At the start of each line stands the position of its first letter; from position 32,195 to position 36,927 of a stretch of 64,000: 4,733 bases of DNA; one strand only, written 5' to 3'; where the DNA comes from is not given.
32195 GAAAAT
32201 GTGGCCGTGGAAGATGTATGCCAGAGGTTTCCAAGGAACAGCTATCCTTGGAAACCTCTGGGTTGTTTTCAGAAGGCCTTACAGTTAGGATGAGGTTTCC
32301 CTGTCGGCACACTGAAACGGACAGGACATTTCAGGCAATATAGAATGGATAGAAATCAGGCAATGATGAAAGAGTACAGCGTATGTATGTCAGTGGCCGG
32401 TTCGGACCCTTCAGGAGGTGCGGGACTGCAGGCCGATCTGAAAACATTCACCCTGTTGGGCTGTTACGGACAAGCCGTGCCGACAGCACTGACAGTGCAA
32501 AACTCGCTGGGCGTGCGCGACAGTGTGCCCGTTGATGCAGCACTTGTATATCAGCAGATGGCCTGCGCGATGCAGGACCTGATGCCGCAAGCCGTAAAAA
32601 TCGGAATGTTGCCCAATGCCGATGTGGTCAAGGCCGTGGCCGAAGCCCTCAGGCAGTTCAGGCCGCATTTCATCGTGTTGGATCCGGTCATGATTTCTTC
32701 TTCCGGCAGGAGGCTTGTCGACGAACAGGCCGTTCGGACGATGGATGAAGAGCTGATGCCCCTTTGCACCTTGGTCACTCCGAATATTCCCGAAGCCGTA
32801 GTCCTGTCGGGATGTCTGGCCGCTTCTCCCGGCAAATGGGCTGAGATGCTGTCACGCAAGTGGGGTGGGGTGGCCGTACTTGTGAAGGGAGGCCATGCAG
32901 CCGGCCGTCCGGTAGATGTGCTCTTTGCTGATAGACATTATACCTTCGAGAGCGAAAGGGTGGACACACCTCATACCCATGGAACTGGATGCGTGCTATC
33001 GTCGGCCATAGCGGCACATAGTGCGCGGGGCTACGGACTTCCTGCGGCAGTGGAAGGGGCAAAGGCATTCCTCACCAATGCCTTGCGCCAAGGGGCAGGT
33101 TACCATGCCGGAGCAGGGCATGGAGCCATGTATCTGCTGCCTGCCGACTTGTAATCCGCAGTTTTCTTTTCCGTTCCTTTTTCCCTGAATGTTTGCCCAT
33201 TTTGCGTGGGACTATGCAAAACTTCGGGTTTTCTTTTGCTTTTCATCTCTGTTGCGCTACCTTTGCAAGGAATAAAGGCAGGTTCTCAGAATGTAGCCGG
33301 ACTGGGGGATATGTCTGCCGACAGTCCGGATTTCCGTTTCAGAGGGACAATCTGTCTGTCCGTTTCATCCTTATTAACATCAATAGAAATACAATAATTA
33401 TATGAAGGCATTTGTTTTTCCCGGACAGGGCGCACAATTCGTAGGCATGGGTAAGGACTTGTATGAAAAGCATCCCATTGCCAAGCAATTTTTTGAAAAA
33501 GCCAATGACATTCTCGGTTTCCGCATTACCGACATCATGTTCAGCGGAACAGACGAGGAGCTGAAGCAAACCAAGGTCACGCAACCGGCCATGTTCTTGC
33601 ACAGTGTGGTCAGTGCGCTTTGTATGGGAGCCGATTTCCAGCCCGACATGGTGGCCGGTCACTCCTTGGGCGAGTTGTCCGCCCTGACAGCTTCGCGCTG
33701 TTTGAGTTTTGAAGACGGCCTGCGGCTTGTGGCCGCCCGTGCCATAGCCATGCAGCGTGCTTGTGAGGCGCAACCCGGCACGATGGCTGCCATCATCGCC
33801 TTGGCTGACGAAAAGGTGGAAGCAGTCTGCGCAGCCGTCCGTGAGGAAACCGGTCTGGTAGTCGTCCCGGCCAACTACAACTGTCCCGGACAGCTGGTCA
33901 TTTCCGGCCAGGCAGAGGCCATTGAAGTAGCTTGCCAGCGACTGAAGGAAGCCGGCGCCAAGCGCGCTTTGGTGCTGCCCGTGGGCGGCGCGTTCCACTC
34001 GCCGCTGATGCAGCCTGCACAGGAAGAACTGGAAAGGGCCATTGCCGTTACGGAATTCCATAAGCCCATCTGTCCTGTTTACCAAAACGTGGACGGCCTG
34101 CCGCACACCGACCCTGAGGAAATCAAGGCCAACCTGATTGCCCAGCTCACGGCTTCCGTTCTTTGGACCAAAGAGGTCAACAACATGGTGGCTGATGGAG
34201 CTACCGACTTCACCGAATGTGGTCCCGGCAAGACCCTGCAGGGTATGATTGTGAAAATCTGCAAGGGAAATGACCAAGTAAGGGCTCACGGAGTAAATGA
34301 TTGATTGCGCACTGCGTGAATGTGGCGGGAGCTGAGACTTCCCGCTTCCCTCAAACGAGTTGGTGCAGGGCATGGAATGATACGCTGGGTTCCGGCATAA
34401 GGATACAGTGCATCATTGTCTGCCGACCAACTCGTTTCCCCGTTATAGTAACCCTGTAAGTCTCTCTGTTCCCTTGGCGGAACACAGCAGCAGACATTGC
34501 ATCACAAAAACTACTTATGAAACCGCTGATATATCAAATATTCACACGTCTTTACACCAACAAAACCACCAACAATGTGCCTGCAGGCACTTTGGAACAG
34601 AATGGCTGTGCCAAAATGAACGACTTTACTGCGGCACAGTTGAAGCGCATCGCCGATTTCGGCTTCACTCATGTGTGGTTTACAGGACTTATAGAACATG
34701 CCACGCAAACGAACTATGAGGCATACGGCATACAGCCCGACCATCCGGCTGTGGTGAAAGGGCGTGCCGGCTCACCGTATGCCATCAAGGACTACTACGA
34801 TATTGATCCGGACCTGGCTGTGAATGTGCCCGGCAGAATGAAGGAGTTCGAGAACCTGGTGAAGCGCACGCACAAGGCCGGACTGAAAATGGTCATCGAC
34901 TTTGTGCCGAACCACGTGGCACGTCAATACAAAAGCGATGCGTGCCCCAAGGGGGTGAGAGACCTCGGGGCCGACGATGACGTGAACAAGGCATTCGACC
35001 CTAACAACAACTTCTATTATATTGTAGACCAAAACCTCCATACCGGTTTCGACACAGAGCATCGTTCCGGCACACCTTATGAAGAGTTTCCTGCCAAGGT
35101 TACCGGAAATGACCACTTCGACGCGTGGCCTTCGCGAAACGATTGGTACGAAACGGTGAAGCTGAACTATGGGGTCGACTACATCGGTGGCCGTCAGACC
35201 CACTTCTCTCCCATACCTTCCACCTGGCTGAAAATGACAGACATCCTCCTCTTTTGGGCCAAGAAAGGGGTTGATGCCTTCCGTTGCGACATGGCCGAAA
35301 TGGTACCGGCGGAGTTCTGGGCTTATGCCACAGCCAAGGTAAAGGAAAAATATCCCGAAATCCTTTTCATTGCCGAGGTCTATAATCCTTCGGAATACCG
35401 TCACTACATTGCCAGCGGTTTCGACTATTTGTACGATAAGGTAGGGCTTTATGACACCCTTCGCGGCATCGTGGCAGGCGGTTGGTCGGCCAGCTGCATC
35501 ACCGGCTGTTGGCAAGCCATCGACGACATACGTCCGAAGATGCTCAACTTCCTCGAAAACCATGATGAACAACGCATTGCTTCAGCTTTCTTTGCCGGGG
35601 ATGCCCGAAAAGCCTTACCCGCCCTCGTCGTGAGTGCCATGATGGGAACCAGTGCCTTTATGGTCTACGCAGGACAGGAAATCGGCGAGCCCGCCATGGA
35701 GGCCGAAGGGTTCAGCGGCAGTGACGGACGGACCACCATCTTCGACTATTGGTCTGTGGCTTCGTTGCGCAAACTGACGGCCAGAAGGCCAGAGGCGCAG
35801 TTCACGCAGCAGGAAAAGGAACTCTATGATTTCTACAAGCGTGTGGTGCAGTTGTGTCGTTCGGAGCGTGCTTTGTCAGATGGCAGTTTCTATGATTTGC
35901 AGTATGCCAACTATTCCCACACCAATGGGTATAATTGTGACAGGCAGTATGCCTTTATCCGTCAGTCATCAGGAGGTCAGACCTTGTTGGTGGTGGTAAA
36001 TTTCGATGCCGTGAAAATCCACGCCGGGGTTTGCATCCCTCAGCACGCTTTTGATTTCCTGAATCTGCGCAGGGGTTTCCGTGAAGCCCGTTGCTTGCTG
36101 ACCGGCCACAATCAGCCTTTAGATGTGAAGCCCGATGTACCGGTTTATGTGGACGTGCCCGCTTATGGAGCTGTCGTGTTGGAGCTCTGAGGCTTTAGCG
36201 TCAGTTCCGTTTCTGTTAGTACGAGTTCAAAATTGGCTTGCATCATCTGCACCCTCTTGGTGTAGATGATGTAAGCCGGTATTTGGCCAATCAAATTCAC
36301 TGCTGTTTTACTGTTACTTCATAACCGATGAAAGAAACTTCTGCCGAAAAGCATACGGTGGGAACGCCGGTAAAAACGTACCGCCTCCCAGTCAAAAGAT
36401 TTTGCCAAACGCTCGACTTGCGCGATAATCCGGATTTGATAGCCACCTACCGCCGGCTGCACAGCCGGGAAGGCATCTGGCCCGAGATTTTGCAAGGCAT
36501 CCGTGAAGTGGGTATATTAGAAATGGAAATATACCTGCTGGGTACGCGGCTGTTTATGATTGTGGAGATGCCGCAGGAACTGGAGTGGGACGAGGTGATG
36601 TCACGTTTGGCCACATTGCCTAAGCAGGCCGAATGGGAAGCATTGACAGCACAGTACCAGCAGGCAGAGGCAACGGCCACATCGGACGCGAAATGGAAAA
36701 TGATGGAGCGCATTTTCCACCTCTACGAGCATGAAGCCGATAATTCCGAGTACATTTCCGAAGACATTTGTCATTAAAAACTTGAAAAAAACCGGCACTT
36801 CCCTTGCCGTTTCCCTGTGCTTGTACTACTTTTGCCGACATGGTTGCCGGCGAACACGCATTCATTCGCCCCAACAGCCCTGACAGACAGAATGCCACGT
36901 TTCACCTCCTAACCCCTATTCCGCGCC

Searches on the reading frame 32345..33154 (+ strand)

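Call 7: search_protein_families(library=pfam, proteins=[window:32345-33154:+], max_evalue=0.01)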
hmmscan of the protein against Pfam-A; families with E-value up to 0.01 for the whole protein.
window:32345-33154:+ (269 aa): 1 family
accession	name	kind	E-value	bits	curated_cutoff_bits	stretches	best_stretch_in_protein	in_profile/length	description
PF08543.17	Phos_pyr_kin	-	1.9e-77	260.4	27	1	21-260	1-243/246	Phosphomethylpyrimidine kinase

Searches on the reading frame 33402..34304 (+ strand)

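Call 7: search_protein_families(library=pfam, proteins=[window:33402-34304:+], max_evalue=0.01)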
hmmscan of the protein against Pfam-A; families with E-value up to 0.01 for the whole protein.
window:33402-34304:+ (300 aa): 1 family
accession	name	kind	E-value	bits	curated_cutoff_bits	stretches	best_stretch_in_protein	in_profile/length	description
PF00698.26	Acyl_transf_1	-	2e-38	133.1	32.7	1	4-285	2-277/319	Acyl transferase domain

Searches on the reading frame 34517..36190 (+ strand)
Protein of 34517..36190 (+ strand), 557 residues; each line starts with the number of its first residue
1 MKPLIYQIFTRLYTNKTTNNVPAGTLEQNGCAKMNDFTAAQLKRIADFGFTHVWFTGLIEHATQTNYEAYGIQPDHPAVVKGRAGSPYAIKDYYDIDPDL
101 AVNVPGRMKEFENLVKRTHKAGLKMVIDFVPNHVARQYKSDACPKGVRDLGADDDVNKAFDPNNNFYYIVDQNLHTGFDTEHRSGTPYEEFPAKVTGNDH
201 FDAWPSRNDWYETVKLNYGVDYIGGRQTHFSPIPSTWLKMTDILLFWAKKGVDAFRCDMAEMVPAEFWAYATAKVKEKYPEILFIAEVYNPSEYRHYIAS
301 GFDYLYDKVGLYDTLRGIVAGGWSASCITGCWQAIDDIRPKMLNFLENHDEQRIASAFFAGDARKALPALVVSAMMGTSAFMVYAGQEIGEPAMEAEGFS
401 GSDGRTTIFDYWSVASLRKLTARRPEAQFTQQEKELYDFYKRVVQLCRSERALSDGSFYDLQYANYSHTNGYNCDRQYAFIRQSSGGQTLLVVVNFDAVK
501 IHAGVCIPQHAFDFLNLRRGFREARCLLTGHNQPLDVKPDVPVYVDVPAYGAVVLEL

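Call 7: search_protein_families(library=pfam, proteins=[window:34517-36190:+], max_evalue=0.01)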
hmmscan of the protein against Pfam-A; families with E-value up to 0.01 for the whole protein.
window:34517-36190:+ (557 aa): 2 families
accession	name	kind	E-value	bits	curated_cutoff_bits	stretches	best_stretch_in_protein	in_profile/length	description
PF00128.31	Alpha-amylase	-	1.9e-21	77.3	22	1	40-395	23-360/446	Alpha amylase, catalytic domain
PF14701.12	hDGE_amylase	-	3.9e-05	23.4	27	1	77-137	43-106/439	Glycogen debranching enzyme, glucanotransferase domain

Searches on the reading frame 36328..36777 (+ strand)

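Call 7: search_protein_families(library=pfam, proteins=[window:36328-36777:+], max_evalue=0.01)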
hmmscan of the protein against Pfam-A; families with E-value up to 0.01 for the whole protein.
window:36328-36777:+ (149 aa): 1 family
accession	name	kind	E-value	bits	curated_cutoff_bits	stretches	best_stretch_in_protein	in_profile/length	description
PF05336.19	rhaM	-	4e-29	101.3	23.4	1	24-132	1-105/105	L-rhamnose mutarotase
